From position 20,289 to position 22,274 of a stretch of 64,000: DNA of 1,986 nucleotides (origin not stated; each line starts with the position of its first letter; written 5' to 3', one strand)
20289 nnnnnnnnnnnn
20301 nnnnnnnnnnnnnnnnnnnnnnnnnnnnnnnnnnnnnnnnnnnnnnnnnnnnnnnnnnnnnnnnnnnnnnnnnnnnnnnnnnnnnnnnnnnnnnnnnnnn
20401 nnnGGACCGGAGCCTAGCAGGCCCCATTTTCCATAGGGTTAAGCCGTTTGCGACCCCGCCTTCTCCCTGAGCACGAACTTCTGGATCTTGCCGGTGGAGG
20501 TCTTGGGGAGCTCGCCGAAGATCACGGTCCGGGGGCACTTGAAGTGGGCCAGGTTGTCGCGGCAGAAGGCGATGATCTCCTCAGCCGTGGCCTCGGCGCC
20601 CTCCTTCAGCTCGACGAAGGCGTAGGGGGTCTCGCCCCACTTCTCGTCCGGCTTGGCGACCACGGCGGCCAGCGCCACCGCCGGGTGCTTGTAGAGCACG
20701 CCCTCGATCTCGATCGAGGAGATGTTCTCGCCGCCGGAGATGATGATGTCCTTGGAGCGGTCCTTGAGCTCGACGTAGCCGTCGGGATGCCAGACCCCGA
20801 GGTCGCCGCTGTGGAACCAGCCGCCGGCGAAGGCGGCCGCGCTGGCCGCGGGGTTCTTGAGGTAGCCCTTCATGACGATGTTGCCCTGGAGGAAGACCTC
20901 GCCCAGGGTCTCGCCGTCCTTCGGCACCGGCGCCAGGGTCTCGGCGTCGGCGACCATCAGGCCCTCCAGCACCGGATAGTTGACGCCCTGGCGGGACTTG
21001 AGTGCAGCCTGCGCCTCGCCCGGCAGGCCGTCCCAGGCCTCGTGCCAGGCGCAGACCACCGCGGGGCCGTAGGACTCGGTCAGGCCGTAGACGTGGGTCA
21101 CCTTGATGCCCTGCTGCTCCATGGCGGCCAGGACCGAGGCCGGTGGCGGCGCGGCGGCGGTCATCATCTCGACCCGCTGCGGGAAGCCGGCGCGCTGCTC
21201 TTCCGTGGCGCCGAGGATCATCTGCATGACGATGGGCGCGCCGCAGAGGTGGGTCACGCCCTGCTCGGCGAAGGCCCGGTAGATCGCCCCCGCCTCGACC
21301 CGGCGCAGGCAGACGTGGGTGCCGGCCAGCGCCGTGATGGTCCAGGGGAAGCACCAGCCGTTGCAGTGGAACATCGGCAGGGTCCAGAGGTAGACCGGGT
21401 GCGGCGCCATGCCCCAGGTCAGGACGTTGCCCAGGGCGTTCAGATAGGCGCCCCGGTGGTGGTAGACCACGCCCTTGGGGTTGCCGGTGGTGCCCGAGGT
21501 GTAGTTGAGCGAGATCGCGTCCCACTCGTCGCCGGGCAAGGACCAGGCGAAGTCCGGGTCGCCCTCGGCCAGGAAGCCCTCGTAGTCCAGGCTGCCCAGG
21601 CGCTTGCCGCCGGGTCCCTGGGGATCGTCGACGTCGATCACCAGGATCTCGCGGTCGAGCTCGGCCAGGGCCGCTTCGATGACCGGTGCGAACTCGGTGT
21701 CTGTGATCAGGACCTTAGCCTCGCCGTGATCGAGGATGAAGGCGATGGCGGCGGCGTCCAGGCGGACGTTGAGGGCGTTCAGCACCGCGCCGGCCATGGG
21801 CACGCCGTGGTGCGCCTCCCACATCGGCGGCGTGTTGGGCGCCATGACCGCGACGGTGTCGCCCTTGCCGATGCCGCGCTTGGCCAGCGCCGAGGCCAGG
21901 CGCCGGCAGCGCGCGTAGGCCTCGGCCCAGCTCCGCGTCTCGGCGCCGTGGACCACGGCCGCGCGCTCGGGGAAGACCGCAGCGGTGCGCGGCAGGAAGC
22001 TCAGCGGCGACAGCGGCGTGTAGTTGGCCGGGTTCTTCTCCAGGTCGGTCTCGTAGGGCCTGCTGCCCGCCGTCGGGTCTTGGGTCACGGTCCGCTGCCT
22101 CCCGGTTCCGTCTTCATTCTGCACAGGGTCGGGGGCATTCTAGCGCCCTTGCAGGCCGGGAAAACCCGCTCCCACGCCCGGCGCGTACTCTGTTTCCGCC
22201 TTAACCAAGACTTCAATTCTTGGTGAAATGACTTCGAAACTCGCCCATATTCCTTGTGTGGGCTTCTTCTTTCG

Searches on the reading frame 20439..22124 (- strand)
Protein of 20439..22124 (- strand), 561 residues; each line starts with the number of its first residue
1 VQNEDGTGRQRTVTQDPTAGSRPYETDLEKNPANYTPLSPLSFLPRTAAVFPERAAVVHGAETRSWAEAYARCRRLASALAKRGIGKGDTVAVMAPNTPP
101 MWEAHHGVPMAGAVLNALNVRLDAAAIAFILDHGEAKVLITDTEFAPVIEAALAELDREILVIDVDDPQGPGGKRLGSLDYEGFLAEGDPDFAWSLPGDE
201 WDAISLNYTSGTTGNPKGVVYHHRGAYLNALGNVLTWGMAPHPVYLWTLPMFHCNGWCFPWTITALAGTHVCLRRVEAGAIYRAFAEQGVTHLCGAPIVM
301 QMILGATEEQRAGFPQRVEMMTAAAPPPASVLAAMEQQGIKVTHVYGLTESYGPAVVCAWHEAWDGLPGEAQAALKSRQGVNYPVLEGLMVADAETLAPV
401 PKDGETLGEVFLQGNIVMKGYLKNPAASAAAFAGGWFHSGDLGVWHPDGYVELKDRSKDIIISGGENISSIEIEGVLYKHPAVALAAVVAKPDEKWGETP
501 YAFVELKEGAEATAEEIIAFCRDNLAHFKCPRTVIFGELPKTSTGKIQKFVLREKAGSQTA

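Call 11: search_protein_families(library=pfam, proteins=[window:20439-22124:-], max_evalue=0.01)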
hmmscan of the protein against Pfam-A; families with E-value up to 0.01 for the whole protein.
window:20439-22124:- (561 aa): 2 families
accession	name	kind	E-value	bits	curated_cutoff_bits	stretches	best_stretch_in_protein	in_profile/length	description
PF00501.34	AMP-binding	-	6.2e-76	256.1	29.9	1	46-422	3-384/384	AMP-binding enzyme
PF13193.12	AMP-binding_C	-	3.5e-23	82.7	24.5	1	472-546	1-76/76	AMP-binding enzyme C-terminal domain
